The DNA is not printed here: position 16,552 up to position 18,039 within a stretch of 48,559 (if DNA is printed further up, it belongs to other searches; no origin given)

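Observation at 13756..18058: Ferredoxin, archaeal-type GGR, CTP-dependent polyprenol kinase, GtrB/DPM1-like GT2 and eukaryote-type UGPase as one tight module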

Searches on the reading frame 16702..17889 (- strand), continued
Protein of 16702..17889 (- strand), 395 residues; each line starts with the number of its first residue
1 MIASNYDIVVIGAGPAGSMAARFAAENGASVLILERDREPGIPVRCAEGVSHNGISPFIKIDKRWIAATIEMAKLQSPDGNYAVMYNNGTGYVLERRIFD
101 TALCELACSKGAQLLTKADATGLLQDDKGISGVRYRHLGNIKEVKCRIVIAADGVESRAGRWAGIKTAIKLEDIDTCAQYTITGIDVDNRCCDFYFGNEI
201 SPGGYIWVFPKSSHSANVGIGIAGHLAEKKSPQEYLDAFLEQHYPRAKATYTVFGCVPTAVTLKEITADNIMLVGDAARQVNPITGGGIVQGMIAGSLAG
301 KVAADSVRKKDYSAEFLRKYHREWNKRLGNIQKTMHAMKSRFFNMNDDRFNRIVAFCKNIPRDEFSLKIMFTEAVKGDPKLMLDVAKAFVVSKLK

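Call 18: find_homologous_proteins(query=window:16702-17889:-, max_evalue=1e-20)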
Query window:16702-17889:- (395 aa): 5710 proteins with E <= 1e-20 among 8000 candidates; the best 120 are listed.
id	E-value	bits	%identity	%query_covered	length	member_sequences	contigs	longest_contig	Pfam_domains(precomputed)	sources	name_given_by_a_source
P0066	3.4e-266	900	100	100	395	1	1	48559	PF01266.31,PF22578.3,PF13450.13,PF00890.31,PF07992.21,PF03486.21,PF05834.19,PF01494.26,PF12831.14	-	-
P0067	1.5e-194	664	71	100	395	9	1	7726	PF01266.31,PF22578.3,PF13450.13,PF00890.31,PF07992.21,PF03486.21,PF01494.26,PF12831.14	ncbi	-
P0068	3.1e-194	663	70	100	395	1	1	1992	PF01266.31,PF22578.3,PF13450.13,PF00890.31,PF07992.21,PF01494.26,PF12831.14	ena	-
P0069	1.1e-193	661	70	100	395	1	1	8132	PF01266.31,PF22578.3,PF13450.13,PF00890.31,PF07992.21,PF01494.26,PF12831.14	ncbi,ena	-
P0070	2.3e-193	660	71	100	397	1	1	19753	PF01266.31,PF22578.3,PF13450.13,PF00890.31,PF07992.21,PF03486.21,PF04820.21,PF05834.19,PF01134.29,PF01494.26,PF12831.14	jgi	-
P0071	1.2e-192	658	70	100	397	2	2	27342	PF01266.31,PF22578.3,PF13450.13,PF00890.31,PF07992.21,PF03486.21,PF04820.21,PF05834.19,PF01494.26,PF12831.14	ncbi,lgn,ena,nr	ncbi:MAG: NAD(P)/FAD-dependent oxidoreductase [Candidatus Cloacimonetes bacterium]|nr:NAD(P)/FAD-dep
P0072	1.3e-192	658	71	100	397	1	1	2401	PF01266.31,PF22578.3,PF13450.13,PF00890.31,PF07992.21,PF03486.21,PF04820.21,PF05834.19,PF01494.26,PF12831.14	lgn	-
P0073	1.5e-192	658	70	100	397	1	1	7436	PF01266.31,PF22578.3,PF13450.13,PF00890.31,PF07992.21,PF03486.21,PF01134.29,PF01494.26,PF12831.14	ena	-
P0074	2.2e-192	657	69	100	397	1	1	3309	PF01266.31,PF22578.3,PF13450.13,PF07992.21,PF03486.21,PF01494.26,PF12831.14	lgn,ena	-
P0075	4.1e-192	656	70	100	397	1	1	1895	PF01266.31,PF22578.3,PF13450.13,PF00890.31,PF07992.21,PF03486.21,PF04820.21,PF05834.19,PF01134.29,PF01494.26,PF12831.14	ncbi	-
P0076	9.3e-192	655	70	100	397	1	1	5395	PF01266.31,PF22578.3,PF13450.13,PF00890.31,PF07992.21,PF03486.21,PF04820.21,PF05834.19,PF01134.29,PF01494.26,PF12831.14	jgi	jgi:digeranylgeranylglycerophospholipid reductase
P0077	2.4e-191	654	70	100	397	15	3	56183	PF01266.31,PF22578.3,PF13450.13,PF00890.31,PF07992.21,PF03486.21,PF05834.19,PF01494.26,PF12831.14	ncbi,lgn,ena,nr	ncbi:MAG: NAD(P)/FAD-dependent oxidoreductase [Candidatus Cloacimonetes bacterium]|nr:NAD(P)/FAD-dep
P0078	5.0e-191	653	70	100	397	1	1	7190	PF01266.31,PF22578.3,PF13450.13,PF00890.31,PF07992.21,PF03486.21,PF04820.21,PF05834.19,PF01134.29,PF01494.26,PF12831.14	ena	-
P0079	6.1e-191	652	70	100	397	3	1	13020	PF01266.31,PF22578.3,PF13450.13,PF00890.31,PF07992.21,PF03486.21,PF05834.19,PF01494.26,PF12831.14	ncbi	-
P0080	9.2e-191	652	70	100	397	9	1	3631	PF01266.31,PF22578.3,PF13450.13,PF00890.31,PF07992.21,PF03486.21,PF01494.26,PF12831.14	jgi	-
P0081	9.6e-191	652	69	100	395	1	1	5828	PF01266.31,PF22578.3,PF13450.13,PF07992.21,PF01494.26,PF12831.14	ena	-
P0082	9.8e-191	652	70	100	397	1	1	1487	PF01266.31,PF22578.3,PF13450.13,PF00890.31,PF07992.21,PF03486.21,PF05834.19,PF01134.29,PF01494.26,PF12831.14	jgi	-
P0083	1.3e-190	651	69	100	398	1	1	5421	PF01266.31,PF22578.3,PF13450.13,PF00890.31,PF07992.21,PF03486.21,PF04820.21,PF05834.19,PF01134.29,PF01494.26,PF12831.14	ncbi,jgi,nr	ncbi:MAG: NAD(P)/FAD-dependent oxidoreductase [Candidatus Cloacimonetes bacterium]|jgi:digeranylgera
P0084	1.8e-190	651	70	100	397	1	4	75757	PF01266.31,PF22578.3,PF13450.13,PF00890.31,PF07992.21,PF03486.21,PF04820.21,PF05834.19,PF01134.29,PF01494.26,PF12831.14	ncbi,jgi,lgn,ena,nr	ncbi:MAG: NAD(P)/FAD-dependent oxidoreductase [Candidatus Tenebribacter davisii]|nr:NAD(P)/FAD-depen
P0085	2.7e-190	650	69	100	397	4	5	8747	PF01266.31,PF22578.3,PF13450.13,PF00890.31,PF07992.21,PF03486.21,PF04820.21,PF05834.19,PF01494.26,PF12831.14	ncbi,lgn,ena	-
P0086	3.7e-190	650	69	100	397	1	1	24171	PF01266.31,PF22578.3,PF13450.13,PF00890.31,PF07992.21,PF03486.21,PF04820.21,PF05834.19,PF01134.29,PF01494.26,PF12831.14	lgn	-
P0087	4.2e-190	650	71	100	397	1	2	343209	PF01266.31,PF22578.3,PF13450.13,PF00890.31,PF07992.21,PF03486.21,PF04820.21,PF05834.19,PF01494.26,PF12831.14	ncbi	-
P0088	8.1e-190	649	70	100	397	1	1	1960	PF01266.31,PF22578.3,PF13450.13,PF00890.31,PF07992.21,PF03486.21,PF04820.21,PF05834.19,PF01134.29,PF01494.26,PF12831.14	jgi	-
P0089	8.4e-190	649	70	100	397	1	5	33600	PF01266.31,PF22578.3,PF13450.13,PF00890.31,PF07992.21,PF03486.21,PF05834.19,PF01134.29,PF01494.26,PF12831.14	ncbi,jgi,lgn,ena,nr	ncbi:MAG: NAD(P)/FAD-dependent oxidoreductase [Candidatus Tenebribacter mawsonii]|nr:NAD(P)/FAD-depe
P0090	3.2e-189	647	71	100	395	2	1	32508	PF01266.31,PF22578.3,PF13450.13,PF00890.31,PF07992.21,PF03486.21,PF05834.19,PF01134.29,PF01494.26,PF12831.14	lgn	-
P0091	4.0e-189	646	69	100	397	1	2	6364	PF01266.31,PF22578.3,PF13450.13,PF00890.31,PF07992.21,PF03486.21,PF04820.21,PF05834.19,PF01494.26,PF12831.14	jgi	-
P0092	5.4e-189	646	69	100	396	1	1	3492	PF01266.31,PF22578.3,PF13450.13,PF00890.31,PF07992.21,PF03486.21,PF01494.26,PF12831.14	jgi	-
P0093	6.8e-189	646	70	100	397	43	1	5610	PF01266.31,PF22578.3,PF13450.13,PF00890.31,PF07992.21,PF03486.21,PF05834.19,PF01134.29,PF01494.26,PF12831.14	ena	-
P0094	7.4e-189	646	71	97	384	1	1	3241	PF01266.31,PF22578.3,PF01494.26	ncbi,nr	ncbi:MAG: NAD(P)/FAD-dependent oxidoreductase, partial [Candidatus Cloacimonetes bacterium]|nr:NAD(P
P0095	7.7e-189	646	69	100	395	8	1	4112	PF01266.31,PF22578.3,PF13450.13,PF00890.31,PF07992.21,PF03486.21,PF04820.21,PF05834.19,PF01494.26,PF12831.14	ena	-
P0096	1.3e-188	645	69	100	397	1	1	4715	PF01266.31,PF22578.3,PF13450.13,PF00890.31,PF07992.21,PF03486.21,PF05834.19,PF01134.29,PF01494.26,PF12831.14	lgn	-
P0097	5.0e-188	643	69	100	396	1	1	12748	PF01266.31,PF22578.3,PF13450.13,PF07992.21,PF01494.26,PF12831.14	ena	-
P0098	5.7e-188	643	70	98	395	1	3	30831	PF01946.24,PF01266.31,PF22578.3,PF13450.13,PF00890.31,PF07992.21,PF03486.21,PF04820.21,PF05834.19,PF01494.26,PF12831.14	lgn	-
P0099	9.3e-188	642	69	100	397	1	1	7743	PF01266.31,PF22578.3,PF13450.13,PF07992.21,PF05834.19,PF01494.26,PF12831.14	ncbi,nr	ncbi:MAG TPA: NAD(P)/FAD-dependent oxidoreductase [Candidatus Cloacimonetes bacterium]|nr:NAD(P)/FAD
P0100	9.5e-188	642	69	100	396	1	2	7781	PF01266.31,PF22578.3,PF13450.13,PF07992.21,PF05834.19,PF01494.26,PF12831.14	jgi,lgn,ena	-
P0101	9.5e-188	642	69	100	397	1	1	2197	PF01266.31,PF22578.3,PF13450.13,PF00890.31,PF07992.21,PF03486.21,PF04820.21,PF05834.19,PF01134.29,PF01494.26,PF12831.14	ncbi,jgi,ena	-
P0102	1.4e-187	641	69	100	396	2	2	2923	PF01266.31,PF22578.3,PF13450.13,PF07992.21,PF05834.19,PF01494.26,PF12831.14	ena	-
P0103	3.4e-187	640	69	100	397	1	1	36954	PF01266.31,PF22578.3,PF13450.13,PF00890.31,PF07992.21,PF03486.21,PF05834.19,PF01134.29,PF01494.26,PF12831.14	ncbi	-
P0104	9.0e-187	639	69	100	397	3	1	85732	PF01266.31,PF22578.3,PF13450.13,PF00890.31,PF07992.21,PF03486.21,PF05834.19,PF01494.26,PF12831.14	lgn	-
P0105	9.6e-187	639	69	100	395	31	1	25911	PF01266.31,PF22578.3,PF13450.13,PF00890.31,PF07992.21,PF05834.19,PF01494.26,PF12831.14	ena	-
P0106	1.2e-186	638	68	100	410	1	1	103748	PF01266.31,PF22578.3,PF13450.13,PF07992.21,PF01494.26,PF12831.14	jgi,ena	-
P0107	1.4e-186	638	69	100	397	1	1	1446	PF01266.31,PF22578.3,PF13450.13,PF00890.31,PF07992.21,PF03486.21,PF05834.19,PF01134.29,PF01494.26,PF12831.14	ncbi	-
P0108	1.5e-186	638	68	100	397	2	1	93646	PF01266.31,PF22578.3,PF13450.13,PF00890.31,PF07992.21,PF03486.21,PF04820.21,PF05834.19,PF01494.26,PF12831.14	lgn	-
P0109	1.9e-186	638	69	100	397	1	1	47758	PF01266.31,PF22578.3,PF13450.13,PF00890.31,PF07992.21,PF04820.21,PF05834.19,PF01494.26,PF12831.14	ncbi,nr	ncbi:MAG: NAD(P)/FAD-dependent oxidoreductase [Candidatus Cloacimonadales bacterium]|nr:NAD(P)/FAD-d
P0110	2.2e-186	637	69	100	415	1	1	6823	PF01266.31,PF22578.3,PF13450.13,PF00890.31,PF07992.21,PF04820.21,PF05834.19,PF01494.26,PF12831.14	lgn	-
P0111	3.5e-186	637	69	100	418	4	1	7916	PF01266.31,PF22578.3,PF13450.13,PF00890.31,PF07992.21,PF03486.21,PF05834.19,PF01494.26,PF12831.14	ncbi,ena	-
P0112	4.7e-186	636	69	100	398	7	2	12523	PF01266.31,PF22578.3,PF13450.13,PF00890.31,PF07992.21,PF03486.21,PF04820.21,PF05834.19,PF01134.29,PF01494.26,PF12831.14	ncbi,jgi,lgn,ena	-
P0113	7.4e-185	632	69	98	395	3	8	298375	PF01266.31,PF22578.3,PF13450.13,PF00890.31,PF07992.21,PF04820.21,PF05834.19,PF01494.26,PF12831.14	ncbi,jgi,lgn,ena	jgi:digeranylgeranylglycerophospholipid reductase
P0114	2.0e-184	631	67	100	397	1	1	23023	PF01266.31,PF22578.3,PF13450.13,PF00890.31,PF07992.21,PF03486.21,PF05834.19,PF01494.26,PF12831.14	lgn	-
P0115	3.0e-184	630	69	100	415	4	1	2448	PF01266.31,PF22578.3,PF13450.13,PF00890.31,PF07992.21,PF03486.21,PF04820.21,PF05834.19,PF01494.26,PF12831.14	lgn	-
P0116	6.3e-184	629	68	100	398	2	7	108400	PF01266.31,PF22578.3,PF13450.13,PF00890.31,PF07992.21,PF03486.21,PF01494.26,PF12831.14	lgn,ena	-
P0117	4.7e-183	626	67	100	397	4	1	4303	PF01266.31,PF22578.3,PF13450.13,PF00890.31,PF07992.21,PF03486.21,PF05834.19,PF01494.26,PF12831.14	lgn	-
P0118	1.1e-182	625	68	100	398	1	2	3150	PF01266.31,PF22578.3,PF13450.13,PF00890.31,PF07992.21,PF03486.21,PF04820.21,PF05834.19,PF01494.26,PF12831.14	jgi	jgi:digeranylgeranylglycerophospholipid reductase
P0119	1.8e-182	625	67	100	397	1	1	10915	PF01266.31,PF22578.3,PF07992.21,PF01494.26,PF12831.14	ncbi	-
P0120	4.4e-182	623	68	100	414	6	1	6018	PF01266.31,PF22578.3,PF13450.13,PF00890.31,PF07992.21,PF03486.21,PF04820.21,PF05834.19,PF01494.26,PF12831.14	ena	-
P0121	6.0e-182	623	67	100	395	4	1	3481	PF01266.31,PF22578.3,PF13450.13,PF00890.31,PF07992.21,PF03486.21,PF05834.19,PF01494.26,PF12831.14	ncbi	-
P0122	5.1e-181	620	67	100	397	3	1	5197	PF01266.31,PF22578.3,PF13450.13,PF07992.21,PF01494.26,PF12831.14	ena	-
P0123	1.4e-180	618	67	100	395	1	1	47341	PF01266.31,PF22578.3,PF13450.13,PF07992.21,PF04820.21,PF05834.19,PF01494.26,PF12831.14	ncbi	-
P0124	1.9e-180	618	68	100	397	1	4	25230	PF01266.31,PF22578.3,PF13450.13,PF00890.31,PF07992.21,PF03486.21,PF05834.19,PF01494.26,PF12831.14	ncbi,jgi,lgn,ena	-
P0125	3.1e-180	617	67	100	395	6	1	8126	PF01266.31,PF22578.3,PF13450.13,PF00890.31,PF07992.21,PF03486.21,PF05834.19,PF01494.26,PF12831.14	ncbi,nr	ncbi:MAG: hypothetical protein DRZ79_00840 [Candidatus Cloacimonadota bacterium]|nr:MAG: hypothetica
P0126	1.1e-179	615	67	100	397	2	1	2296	PF01266.31,PF22578.3,PF13450.13,PF00890.31,PF07992.21,PF03486.21,PF04820.21,PF05834.19,PF01494.26,PF12831.14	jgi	-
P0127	1.2e-179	615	68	99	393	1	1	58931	PF01266.31,PF22578.3,PF13450.13,PF00890.31,PF07992.21,PF03486.21,PF05834.19,PF01494.26,PF12831.14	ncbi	-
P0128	2.2e-179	614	67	100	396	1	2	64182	PF01266.31,PF22578.3,PF13450.13,PF00890.31,PF07992.21,PF01494.26,PF12831.14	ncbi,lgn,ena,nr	ncbi:MAG: NAD(P)/FAD-dependent oxidoreductase [Candidatus Cloacimonetes bacterium]|nr:NAD(P)/FAD-dep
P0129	4.6e-179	613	66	100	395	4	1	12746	PF01266.31,PF22578.3,PF13450.13,PF00890.31,PF07992.21,PF03486.21,PF04820.21,PF05834.19,PF01494.26,PF12831.14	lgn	-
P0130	1.4e-178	612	66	99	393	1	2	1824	PF01266.31,PF22578.3,PF13450.13,PF00890.31,PF07992.21,PF03486.21,PF05834.19,PF01134.29,PF01494.26,PF12831.14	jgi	-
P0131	1.9e-178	611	65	100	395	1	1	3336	PF01266.31,PF22578.3,PF13450.13,PF07992.21,PF01494.26,PF12831.14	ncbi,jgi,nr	ncbi:MAG: hypothetical protein DRJ01_15515 [Bacteroidetes bacterium]|nr:MAG: hypothetical protein DR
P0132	1.0e-177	609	65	100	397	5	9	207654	PF01266.31,PF22578.3,PF13450.13,PF00890.31,PF07992.21,PF03486.21,PF05834.19,PF01494.26,PF12831.14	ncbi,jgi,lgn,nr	ncbi:MAG: digeranylgeranylglycerophospholipid reductase [Candidatus Cloacimonadota bacterium]|jgi:di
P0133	2.6e-176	604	65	100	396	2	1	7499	PF01266.31,PF22578.3,PF13450.13,PF00890.31,PF07992.21,PF03486.21,PF05834.19,PF01494.26,PF12831.14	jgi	jgi:digeranylgeranylglycerophospholipid reductase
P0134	2.8e-176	604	66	100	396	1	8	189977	PF01266.31,PF22578.3,PF13450.13,PF00890.31,PF07992.21,PF04820.21,PF05834.19,PF01494.26,PF12831.14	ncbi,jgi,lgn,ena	-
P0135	3.0e-176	604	65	100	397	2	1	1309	PF01266.31,PF22578.3,PF13450.13,PF00890.31,PF07992.21,PF03486.21,PF05834.19,PF01134.29,PF01494.26,PF12831.14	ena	-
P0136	2.7e-175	601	65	99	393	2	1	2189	PF01266.31,PF22578.3,PF13450.13,PF00890.31,PF07992.21,PF01494.26,PF12831.14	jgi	jgi:digeranylgeranylglycerophospholipid reductase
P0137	2.7e-175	601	66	100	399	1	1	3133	PF01266.31,PF22578.3,PF13450.13,PF00890.31,PF07992.21,PF03486.21,PF05834.19,PF01134.29,PF01494.26,PF12831.14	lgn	-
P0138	1.5e-174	599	65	99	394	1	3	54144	PF01946.24,PF01266.31,PF22578.3,PF13450.13,PF00890.31,PF07992.21,PF03486.21,PF05834.19,PF01494.26,PF12831.14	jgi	-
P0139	6.5e-174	596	65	99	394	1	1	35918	PF01946.24,PF01266.31,PF22578.3,PF13450.13,PF00890.31,PF07992.21,PF03486.21,PF04820.21,PF05834.19,PF01494.26,PF12831.14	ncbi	-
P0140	6.9e-174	596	64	99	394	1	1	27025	PF01266.31,PF22578.3,PF13450.13,PF00890.31,PF07992.21,PF03486.21,PF05834.19,PF01134.29,PF01494.26,PF12831.14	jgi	jgi:digeranylgeranylglycerophospholipid reductase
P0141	8.1e-174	596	64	100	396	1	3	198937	PF01266.31,PF22578.3,PF13450.13,PF00890.31,PF07992.21,PF03486.21,PF05834.19,PF01494.26,PF12831.14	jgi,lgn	jgi:digeranylgeranylglycerophospholipid reductase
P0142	2.0e-173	595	65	99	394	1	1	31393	PF01946.24,PF01266.31,PF22578.3,PF13450.13,PF00890.31,PF07992.21,PF03486.21,PF04820.21,PF05834.19,PF01494.26,PF12831.14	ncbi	-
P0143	4.3e-173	594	64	99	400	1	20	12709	PF01266.31,PF22578.3,PF13450.13,PF00890.31,PF07992.21,PF03486.21,PF05834.19,PF01494.26,PF12831.14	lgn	-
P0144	9.4e-173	593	66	100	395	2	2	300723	PF01266.31,PF22578.3,PF13450.13,PF00890.31,PF07992.21,PF03486.21,PF05834.19,PF01494.26,PF12831.14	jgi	jgi:digeranylgeranylglycerophospholipid reductase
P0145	4.6e-172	590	63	99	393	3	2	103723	PF01266.31,PF22578.3,PF13450.13,PF00890.31,PF07992.21,PF03486.21,PF01494.26,PF12831.14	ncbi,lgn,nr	ncbi:MAG: hypothetical protein APR54_05985 [Candidatus Cloacimonas sp. SDB]|nr:MAG: hypothetical pro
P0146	9.9e-172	589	64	100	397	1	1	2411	PF01266.31,PF22578.3,PF13450.13,PF00890.31,PF07992.21,PF03486.21,PF05834.19,PF01134.29,PF01494.26,PF12831.14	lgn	-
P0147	1.3e-171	589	65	100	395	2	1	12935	PF01266.31,PF22578.3,PF13450.13,PF00890.31,PF07992.21,PF03486.21,PF05834.19,PF01494.26,PF12831.14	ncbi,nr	ncbi:MAG: NAD(P)/FAD-dependent oxidoreductase [Candidatus Cloacimonetes bacterium]|nr:NAD(P)/FAD-dep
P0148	4.3e-171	587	65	100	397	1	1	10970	PF01266.31,PF22578.3,PF13450.13,PF07992.21,PF05834.19,PF01494.26,PF12831.14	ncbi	-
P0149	6.1e-171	587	64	100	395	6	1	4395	PF01946.24,PF01266.31,PF22578.3,PF13450.13,PF00890.31,PF07992.21,PF03486.21,PF05834.19,PF01494.26,PF12831.14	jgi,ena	-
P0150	8.0e-171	586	66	99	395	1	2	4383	PF01266.31,PF22578.3,PF13450.13,PF00890.31,PF07992.21,PF03486.21,PF04820.21,PF05834.19,PF01494.26,PF12831.14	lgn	-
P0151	3.0e-170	584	63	100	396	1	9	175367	PF01946.24,PF01266.31,PF22578.3,PF13450.13,PF00890.31,PF07992.21,PF03486.21,PF05834.19,PF01494.26,PF12831.14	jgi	jgi:digeranylgeranylglycerophospholipid reductase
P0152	1.5e-169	582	65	99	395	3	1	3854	PF01266.31,PF22578.3,PF13450.13,PF00890.31,PF07992.21,PF03486.21,PF05834.19,PF01494.26,PF12831.14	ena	-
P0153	2.0e-169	582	64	100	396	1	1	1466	PF01266.31,PF22578.3,PF13450.13,PF07992.21,PF03486.21,PF05834.19,PF01494.26,PF12831.14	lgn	-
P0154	2.4e-169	581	61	100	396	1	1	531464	PF01946.24,PF01266.31,PF22578.3,PF13450.13,PF00890.31,PF07992.21,PF03486.21,PF05834.19,PF01494.26,PF12831.14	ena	-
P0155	2.6e-169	581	64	100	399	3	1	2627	PF01266.31,PF22578.3,PF07992.21,PF03486.21,PF05834.19,PF01494.26,PF12831.14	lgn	-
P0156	2.8e-169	581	63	100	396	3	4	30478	PF01266.31,PF22578.3,PF13450.13,PF00890.31,PF07992.21,PF03486.21,PF01494.26,PF12831.14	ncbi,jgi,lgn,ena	-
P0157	1.4e-168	579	65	99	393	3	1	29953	PF01266.31,PF22578.3,PF13450.13,PF00890.31,PF07992.21,PF03486.21,PF04820.21,PF01494.26,PF12831.14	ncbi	-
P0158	1.9e-168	578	62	100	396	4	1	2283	PF01266.31,PF22578.3,PF13450.13,PF00890.31,PF07992.21,PF03486.21,PF01494.26,PF12831.14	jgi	-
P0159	2.0e-168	578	63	100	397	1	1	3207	PF01266.31,PF22578.3,PF00890.31,PF05834.19,PF01494.26,PF12831.14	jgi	jgi:digeranylgeranylglycerophospholipid reductase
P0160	7.2e-168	577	64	99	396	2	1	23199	PF01266.31,PF22578.3,PF13450.13,PF00890.31,PF07992.21,PF03486.21,PF01494.26,PF12831.14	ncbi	-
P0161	1.6e-167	575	63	100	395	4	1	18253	PF01266.31,PF22578.3,PF13450.13,PF00890.31,PF07992.21,PF03486.21,PF01494.26,PF12831.14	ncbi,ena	-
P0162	2.4e-167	575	63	100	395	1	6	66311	PF01946.24,PF01266.31,PF22578.3,PF13450.13,PF00890.31,PF07992.21,PF03486.21,PF05834.19,PF01494.26,PF12831.14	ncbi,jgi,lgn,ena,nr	ncbi:MAG: NAD(P)/FAD-dependent oxidoreductase [Candidatus Stygibacter australis]|nr:NAD(P)/FAD-depen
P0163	7.9e-167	573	62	100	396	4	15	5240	PF01266.31,PF22578.3,PF13450.13,PF00890.31,PF07992.21,PF03486.21,PF01134.29,PF01494.26,PF12831.14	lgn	-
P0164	8.5e-167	573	64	100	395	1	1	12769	PF01266.31,PF22578.3,PF13450.13,PF07992.21,PF05834.19,PF01494.26,PF12831.14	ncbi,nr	ncbi:MAG: NAD(P)/FAD-dependent oxidoreductase [Candidatus Stygibacter frigidus]|nr:NAD(P)/FAD-depend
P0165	1.9e-166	572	63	100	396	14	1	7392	PF01266.31,PF22578.3,PF13450.13,PF00890.31,PF07992.21,PF03486.21,PF04820.21,PF01494.26,PF12831.14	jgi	jgi:digeranylgeranylglycerophospholipid reductase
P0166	2.1e-166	572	67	92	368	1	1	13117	PF22578.3,PF01494.26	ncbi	ncbi:NAD(P)/FAD-dependent oxidoreductase, partial [Candidatus Cloacimonadota bacterium]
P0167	2.2e-165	568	62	100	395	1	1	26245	PF01266.31,PF22578.3,PF13450.13,PF00890.31,PF07992.21,PF03486.21,PF01494.26,PF12831.14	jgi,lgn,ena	-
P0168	2.3e-165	568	63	99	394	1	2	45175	PF01266.31,PF22578.3,PF13450.13,PF07992.21,PF03486.21,PF04820.21,PF05834.19,PF01494.26,PF12831.14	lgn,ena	-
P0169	6.0e-165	567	63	100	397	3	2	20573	PF01266.31,PF22578.3,PF07992.21,PF05834.19,PF01494.26,PF12831.14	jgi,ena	-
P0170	6.3e-165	567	63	100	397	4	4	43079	PF01266.31,PF22578.3,PF00890.31,PF07992.21,PF03486.21,PF05834.19,PF01494.26,PF12831.14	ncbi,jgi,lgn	jgi:digeranylgeranylglycerophospholipid reductase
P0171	7.9e-165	567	62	99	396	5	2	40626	PF01266.31,PF22578.3,PF13450.13,PF00890.31,PF07992.21,PF03486.21,PF01134.29,PF01494.26,PF12831.14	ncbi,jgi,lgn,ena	-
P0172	1.6e-164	565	64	99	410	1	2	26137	PF01266.31,PF22578.3,PF13450.13,PF00890.31,PF07992.21,PF03486.21,PF04820.21,PF05834.19,PF01494.26,PF12831.14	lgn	-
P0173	2.6e-163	562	66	92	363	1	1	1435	PF01266.31,PF22578.3,PF01494.26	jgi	jgi:digeranylgeranylglycerophospholipid reductase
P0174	2.1e-161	555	62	100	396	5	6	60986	PF01266.31,PF22578.3,PF13450.13,PF00890.31,PF07992.21,PF03486.21,PF01494.26,PF12831.14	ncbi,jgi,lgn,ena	-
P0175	2.0e-160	552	61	99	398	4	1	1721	PF01266.31,PF22578.3,PF13450.13,PF00890.31,PF07992.21,PF03486.21,PF01494.26,PF12831.14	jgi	-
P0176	7.3e-160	550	61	100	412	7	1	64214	PF01266.31,PF22578.3,PF13450.13,PF00890.31,PF07992.21,PF03486.21,PF01494.26,PF12831.14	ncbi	-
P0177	5.1e-159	547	60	99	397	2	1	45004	PF01266.31,PF22578.3,PF13450.13,PF00890.31,PF07992.21,PF03486.21,PF04820.21,PF05834.19,PF01494.26,PF12831.14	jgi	jgi:digeranylgeranylglycerophospholipid reductase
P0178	9.3e-159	547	59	100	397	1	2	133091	PF01266.31,PF22578.3,PF05834.19,PF01494.26,PF12831.14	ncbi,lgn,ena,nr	ncbi:MAG: NAD(P)/FAD-dependent oxidoreductase [Candidatus Cloacimonetes bacterium]|nr:NAD(P)/FAD-dep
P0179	8.0e-157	540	60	100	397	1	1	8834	PF01266.31,PF22578.3,PF13450.13,PF00890.31,PF07992.21,PF05834.19,PF01494.26,PF12831.14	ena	-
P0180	1.6e-156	539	59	100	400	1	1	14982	PF01266.31,PF22578.3,PF13450.13,PF07992.21,PF03486.21,PF01494.26,PF12831.14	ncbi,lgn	-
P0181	1.0e-155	537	59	100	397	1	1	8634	PF01266.31,PF22578.3,PF13450.13,PF00890.31,PF07992.21,PF03486.21,PF05834.19,PF01494.26,PF12831.14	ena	-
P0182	1.0e-153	530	60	99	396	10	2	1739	PF01266.31,PF22578.3,PF13450.13,PF00890.31,PF07992.21,PF03486.21,PF05834.19,PF01494.26,PF12831.14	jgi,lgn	-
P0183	9.2e-153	527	58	100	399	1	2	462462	PF01946.24,PF01266.31,PF22578.3,PF13450.13,PF00890.31,PF07992.21,PF03486.21,PF01494.26,PF12831.14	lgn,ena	-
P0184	6.1e-151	521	58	100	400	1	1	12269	PF01266.31,PF22578.3,PF05834.19,PF01494.26,PF12831.14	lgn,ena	-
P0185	2.3e-150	519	57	99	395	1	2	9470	PF01266.31,PF22578.3,PF13450.13,PF07992.21,PF03486.21,PF04820.21,PF05834.19,PF01494.26,PF12831.14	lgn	-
